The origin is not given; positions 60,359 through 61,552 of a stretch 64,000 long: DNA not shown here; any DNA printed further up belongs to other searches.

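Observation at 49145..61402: T9SS cargo island: six proteins with type-A C-terminal sorting domains, plus two FISUMP-domain proteins.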

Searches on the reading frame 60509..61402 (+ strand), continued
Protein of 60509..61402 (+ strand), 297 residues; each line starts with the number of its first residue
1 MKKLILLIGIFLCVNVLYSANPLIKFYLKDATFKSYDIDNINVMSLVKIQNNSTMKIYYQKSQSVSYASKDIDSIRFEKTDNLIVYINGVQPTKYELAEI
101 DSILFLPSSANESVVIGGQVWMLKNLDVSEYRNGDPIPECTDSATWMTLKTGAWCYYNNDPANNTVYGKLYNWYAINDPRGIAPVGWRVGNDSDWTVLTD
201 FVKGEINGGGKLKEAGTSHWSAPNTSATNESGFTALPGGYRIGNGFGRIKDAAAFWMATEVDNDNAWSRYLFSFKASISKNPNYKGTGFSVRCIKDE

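Call 92: find_encoding_contigs(protein=P0100, flank=8000, max_places=2)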
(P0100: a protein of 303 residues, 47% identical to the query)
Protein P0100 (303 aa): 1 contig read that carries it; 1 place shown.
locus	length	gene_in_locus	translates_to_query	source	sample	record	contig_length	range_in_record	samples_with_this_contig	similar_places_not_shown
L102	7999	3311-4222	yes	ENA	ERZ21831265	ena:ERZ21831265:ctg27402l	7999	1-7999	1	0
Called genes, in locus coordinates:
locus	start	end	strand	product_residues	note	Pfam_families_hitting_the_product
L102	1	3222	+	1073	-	?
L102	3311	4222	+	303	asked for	PF09603:Fib_succ_major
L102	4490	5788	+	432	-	PF09603:Fib_succ_major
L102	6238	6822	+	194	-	PF09603:Fib_succ_major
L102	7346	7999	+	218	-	?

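Call 93: find_encoding_contigs(protein=P0059, flank=8000, max_places=2)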
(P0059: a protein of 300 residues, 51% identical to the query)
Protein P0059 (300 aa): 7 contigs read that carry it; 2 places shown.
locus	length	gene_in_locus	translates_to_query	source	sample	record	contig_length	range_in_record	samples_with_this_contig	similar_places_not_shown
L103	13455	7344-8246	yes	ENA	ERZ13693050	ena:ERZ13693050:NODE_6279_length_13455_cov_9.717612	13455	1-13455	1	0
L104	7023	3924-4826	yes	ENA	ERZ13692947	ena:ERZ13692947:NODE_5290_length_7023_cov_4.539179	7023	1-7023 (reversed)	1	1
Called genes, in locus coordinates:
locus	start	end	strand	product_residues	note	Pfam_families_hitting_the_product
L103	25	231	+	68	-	-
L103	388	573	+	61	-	PF18506:RelB-like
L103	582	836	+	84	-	PF05016:ParE_toxin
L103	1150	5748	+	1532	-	PF00501:AMP-binding, PF23562:AMP-binding_C_3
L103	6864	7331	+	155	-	PF13860:FlgD_ig, PF18962:Por_Secre_tail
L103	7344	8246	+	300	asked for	PF09603:Fib_succ_major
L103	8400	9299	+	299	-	PF09603:Fib_succ_major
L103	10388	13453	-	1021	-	?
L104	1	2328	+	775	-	?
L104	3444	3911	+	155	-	PF13860:FlgD_ig, PF18962:Por_Secre_tail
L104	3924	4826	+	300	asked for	PF09603:Fib_succ_major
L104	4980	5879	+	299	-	PF09603:Fib_succ_major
